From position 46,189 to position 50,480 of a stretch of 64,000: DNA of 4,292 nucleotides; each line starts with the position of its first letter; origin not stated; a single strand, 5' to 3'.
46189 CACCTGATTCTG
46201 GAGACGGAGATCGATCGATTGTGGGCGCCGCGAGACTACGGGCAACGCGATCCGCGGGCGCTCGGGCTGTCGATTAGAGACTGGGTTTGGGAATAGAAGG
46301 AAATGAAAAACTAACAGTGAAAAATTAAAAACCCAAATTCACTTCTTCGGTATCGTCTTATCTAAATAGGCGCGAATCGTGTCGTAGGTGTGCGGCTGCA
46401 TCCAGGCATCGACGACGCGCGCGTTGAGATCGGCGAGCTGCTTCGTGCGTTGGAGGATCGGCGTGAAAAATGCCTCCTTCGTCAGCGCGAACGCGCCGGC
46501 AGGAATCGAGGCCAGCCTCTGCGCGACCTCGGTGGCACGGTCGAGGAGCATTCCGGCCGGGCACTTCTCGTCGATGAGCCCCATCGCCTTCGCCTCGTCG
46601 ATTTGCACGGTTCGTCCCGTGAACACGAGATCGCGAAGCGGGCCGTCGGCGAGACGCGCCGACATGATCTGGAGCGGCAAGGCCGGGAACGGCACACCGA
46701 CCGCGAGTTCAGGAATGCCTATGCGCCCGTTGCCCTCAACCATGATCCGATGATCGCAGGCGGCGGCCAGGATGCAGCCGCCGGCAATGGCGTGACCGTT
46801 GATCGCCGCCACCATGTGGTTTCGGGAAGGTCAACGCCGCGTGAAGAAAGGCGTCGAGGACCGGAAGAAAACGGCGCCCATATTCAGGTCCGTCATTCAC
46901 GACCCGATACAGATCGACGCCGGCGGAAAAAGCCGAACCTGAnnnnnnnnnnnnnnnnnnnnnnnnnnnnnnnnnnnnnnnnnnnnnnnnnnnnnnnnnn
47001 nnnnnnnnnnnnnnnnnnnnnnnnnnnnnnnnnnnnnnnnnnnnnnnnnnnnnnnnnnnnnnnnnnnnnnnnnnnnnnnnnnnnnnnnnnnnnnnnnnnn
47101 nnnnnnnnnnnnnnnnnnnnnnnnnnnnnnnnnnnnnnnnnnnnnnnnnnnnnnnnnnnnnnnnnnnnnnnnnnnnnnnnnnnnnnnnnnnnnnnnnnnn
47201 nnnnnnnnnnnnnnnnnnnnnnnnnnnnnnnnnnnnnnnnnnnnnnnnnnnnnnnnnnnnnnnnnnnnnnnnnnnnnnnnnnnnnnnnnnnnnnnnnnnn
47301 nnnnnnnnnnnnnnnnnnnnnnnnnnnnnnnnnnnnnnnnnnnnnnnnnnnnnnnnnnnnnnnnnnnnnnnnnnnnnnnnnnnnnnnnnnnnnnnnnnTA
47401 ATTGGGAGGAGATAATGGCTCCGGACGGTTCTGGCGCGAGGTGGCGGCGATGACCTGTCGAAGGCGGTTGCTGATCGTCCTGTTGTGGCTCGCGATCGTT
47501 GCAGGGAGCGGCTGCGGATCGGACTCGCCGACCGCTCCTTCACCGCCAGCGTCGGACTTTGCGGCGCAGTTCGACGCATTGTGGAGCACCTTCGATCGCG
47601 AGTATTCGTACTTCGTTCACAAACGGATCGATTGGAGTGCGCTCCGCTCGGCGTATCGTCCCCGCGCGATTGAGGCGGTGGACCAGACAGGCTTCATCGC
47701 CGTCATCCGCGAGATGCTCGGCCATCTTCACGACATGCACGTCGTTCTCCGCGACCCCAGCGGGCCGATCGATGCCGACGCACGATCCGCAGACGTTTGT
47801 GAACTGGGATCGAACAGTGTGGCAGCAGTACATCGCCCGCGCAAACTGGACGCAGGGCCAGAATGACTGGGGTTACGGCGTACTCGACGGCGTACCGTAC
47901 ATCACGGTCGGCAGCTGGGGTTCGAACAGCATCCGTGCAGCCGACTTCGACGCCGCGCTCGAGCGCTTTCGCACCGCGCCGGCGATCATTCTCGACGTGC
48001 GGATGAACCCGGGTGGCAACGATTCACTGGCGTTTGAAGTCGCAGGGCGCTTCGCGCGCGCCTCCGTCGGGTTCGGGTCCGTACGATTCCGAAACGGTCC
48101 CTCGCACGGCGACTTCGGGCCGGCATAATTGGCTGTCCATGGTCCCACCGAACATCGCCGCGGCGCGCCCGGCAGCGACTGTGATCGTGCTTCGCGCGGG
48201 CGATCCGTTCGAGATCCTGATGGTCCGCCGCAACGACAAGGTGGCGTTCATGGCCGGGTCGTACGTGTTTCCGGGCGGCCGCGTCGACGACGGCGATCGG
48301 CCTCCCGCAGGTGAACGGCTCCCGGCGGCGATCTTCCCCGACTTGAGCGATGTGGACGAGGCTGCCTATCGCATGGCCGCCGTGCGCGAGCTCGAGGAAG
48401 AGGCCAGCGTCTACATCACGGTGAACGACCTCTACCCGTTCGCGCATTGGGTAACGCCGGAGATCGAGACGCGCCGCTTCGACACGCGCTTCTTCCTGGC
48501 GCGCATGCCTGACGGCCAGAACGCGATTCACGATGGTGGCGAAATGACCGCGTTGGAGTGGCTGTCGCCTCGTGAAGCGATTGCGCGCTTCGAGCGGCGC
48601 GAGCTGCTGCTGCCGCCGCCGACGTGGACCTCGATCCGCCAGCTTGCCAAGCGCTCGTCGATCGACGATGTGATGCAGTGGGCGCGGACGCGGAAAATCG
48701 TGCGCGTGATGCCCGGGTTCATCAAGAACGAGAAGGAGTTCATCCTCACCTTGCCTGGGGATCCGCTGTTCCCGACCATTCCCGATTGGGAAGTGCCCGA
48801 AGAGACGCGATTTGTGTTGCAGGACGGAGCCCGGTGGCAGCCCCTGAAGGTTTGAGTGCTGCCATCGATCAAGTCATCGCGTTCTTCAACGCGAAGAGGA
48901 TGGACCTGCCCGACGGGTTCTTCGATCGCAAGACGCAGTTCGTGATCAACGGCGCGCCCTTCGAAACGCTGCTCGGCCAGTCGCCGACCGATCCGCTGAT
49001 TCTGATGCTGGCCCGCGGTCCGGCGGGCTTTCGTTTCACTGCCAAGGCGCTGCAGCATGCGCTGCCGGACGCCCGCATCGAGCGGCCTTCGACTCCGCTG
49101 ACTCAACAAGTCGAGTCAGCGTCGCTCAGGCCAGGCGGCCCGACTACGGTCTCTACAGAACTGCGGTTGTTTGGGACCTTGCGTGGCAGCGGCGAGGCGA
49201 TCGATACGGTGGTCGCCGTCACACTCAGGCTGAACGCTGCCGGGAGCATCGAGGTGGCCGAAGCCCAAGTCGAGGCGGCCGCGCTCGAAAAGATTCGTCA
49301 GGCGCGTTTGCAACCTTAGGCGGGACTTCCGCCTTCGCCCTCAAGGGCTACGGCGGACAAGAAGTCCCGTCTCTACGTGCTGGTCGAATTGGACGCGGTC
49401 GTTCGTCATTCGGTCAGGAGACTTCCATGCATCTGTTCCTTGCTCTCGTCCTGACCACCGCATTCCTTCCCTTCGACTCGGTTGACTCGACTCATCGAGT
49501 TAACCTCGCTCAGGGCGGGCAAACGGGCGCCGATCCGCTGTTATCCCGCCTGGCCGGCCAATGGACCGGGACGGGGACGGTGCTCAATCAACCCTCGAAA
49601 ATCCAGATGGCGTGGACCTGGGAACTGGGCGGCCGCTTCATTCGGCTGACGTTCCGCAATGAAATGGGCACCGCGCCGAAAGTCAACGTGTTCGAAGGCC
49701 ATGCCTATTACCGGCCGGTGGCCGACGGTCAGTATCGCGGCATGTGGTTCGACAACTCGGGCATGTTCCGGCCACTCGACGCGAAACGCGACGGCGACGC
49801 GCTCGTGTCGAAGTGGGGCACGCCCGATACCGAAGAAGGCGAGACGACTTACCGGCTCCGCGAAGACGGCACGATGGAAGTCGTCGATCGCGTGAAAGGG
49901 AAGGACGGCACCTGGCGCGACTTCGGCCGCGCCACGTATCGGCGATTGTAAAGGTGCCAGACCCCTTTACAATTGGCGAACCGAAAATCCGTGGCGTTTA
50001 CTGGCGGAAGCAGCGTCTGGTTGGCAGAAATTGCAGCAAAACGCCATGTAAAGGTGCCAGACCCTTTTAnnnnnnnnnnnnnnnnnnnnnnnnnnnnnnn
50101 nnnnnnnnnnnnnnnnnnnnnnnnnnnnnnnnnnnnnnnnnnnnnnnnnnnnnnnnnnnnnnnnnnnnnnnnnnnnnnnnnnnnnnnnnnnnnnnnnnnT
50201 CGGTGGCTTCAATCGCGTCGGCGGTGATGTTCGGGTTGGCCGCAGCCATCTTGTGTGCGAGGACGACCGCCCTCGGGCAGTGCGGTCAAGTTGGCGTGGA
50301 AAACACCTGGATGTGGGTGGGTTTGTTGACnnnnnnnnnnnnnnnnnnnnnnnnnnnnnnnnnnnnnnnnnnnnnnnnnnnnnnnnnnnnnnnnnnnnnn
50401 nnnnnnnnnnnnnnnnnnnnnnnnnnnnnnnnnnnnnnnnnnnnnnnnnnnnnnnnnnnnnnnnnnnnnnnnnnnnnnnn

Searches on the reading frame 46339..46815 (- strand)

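Call 37: search_protein_families(library=ncbifam, proteins=[window:46339-46815:-], max_evalue=0.001)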
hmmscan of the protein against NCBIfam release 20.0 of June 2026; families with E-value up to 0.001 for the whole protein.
window:46339-46815:- (158 aa): 62 families (the best 25 are shown)
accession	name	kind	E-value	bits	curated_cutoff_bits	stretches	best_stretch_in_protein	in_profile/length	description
NF004858.0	PRK06213.1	equivalog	6.4e-20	71.8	171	1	2-125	95-218/230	crotonase/enoyl-CoA hydratase family protein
NF006566.0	PRK09076.1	subfamily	8.7e-19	68.1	286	1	2-156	101-255/260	enoyl-CoA hydratase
NF006108.0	PRK08259.1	equivalog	7.5e-17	61.7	273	1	2-111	97-205/256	crotonase/enoyl-CoA hydratase family protein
NF004796.0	PRK06144.1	subfamily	1.2e-16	61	272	1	2-156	106-257/262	enoyl-CoA hydratase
NF005802.0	PRK07657.1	equivalog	1.6e-16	60.6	363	1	2-116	101-214/260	enoyl-CoA hydratase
NF004475.0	PRK05809.1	subfamily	2.6e-16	59.9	394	1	2-116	101-214/260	short-chain-enoyl-CoA hydratase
NF004517.0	PRK05862.1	equivalog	6.6e-16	58.6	396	1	1-116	97-211/257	enoyl-CoA hydratase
NF051848.1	EnCoAHydtEchA19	equivalog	9.7e-16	58.1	400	1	1-118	98-214/258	enoyl-CoA hydratase EchA19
NF006007.0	PRK08138.1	subfamily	5.9e-15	55.3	355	1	1-117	101-216/261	enoyl-CoA hydratase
NF006008.0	PRK08139.1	equivalog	6.8e-15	55.3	313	1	2-156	108-261/266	enoyl-CoA hydratase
NF006128.0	PRK08272.1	subfamily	3.2e-14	52.9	257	1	2-138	136-268/308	crotonase/enoyl-CoA hydratase family protein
NF004795.0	PRK06143.1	subfamily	4.5e-14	52.6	283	1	2-110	106-212/260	enoyl-CoA hydratase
NF007239.0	PRK09674.1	equivalog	6.6e-14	52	371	1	1-116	97-211/257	2,3-dehydroadipyl-CoA hydratase PaaF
NF004794.0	PRK06142.1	equivalog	8.4e-14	51.9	308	1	2-129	113-237/273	crotonase/enoyl-CoA hydratase family protein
NF004524.0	PRK05869.1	equivalog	9.2e-14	51.3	326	1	2-138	103-239/254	enoyl-CoA hydratase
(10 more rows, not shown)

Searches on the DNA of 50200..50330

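Call 34: search_rna_families(source=window, start=50200, end=50330, threshold=evalue, max_evalue=10, show_alignments=3)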
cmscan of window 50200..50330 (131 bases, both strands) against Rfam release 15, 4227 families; matches with E-value up to 10: 3.
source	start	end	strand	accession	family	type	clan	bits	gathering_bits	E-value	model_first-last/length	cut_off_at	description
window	50201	50245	+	RF03047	RAGATH-16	Gene; sRNA;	-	16.7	65.6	0.52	1-72/72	no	RAGATH-16 RNA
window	50259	50274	-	RF01837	toga_FSE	Cis-reg; frameshift_element;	-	15.3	40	1.2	1-29/29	no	togavirus ribosomal frameshift element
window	50233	50330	+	RF02712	EBER2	Gene; sRNA;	-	9.5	200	4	1-99/173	3'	Epstein-Barr virus EBER2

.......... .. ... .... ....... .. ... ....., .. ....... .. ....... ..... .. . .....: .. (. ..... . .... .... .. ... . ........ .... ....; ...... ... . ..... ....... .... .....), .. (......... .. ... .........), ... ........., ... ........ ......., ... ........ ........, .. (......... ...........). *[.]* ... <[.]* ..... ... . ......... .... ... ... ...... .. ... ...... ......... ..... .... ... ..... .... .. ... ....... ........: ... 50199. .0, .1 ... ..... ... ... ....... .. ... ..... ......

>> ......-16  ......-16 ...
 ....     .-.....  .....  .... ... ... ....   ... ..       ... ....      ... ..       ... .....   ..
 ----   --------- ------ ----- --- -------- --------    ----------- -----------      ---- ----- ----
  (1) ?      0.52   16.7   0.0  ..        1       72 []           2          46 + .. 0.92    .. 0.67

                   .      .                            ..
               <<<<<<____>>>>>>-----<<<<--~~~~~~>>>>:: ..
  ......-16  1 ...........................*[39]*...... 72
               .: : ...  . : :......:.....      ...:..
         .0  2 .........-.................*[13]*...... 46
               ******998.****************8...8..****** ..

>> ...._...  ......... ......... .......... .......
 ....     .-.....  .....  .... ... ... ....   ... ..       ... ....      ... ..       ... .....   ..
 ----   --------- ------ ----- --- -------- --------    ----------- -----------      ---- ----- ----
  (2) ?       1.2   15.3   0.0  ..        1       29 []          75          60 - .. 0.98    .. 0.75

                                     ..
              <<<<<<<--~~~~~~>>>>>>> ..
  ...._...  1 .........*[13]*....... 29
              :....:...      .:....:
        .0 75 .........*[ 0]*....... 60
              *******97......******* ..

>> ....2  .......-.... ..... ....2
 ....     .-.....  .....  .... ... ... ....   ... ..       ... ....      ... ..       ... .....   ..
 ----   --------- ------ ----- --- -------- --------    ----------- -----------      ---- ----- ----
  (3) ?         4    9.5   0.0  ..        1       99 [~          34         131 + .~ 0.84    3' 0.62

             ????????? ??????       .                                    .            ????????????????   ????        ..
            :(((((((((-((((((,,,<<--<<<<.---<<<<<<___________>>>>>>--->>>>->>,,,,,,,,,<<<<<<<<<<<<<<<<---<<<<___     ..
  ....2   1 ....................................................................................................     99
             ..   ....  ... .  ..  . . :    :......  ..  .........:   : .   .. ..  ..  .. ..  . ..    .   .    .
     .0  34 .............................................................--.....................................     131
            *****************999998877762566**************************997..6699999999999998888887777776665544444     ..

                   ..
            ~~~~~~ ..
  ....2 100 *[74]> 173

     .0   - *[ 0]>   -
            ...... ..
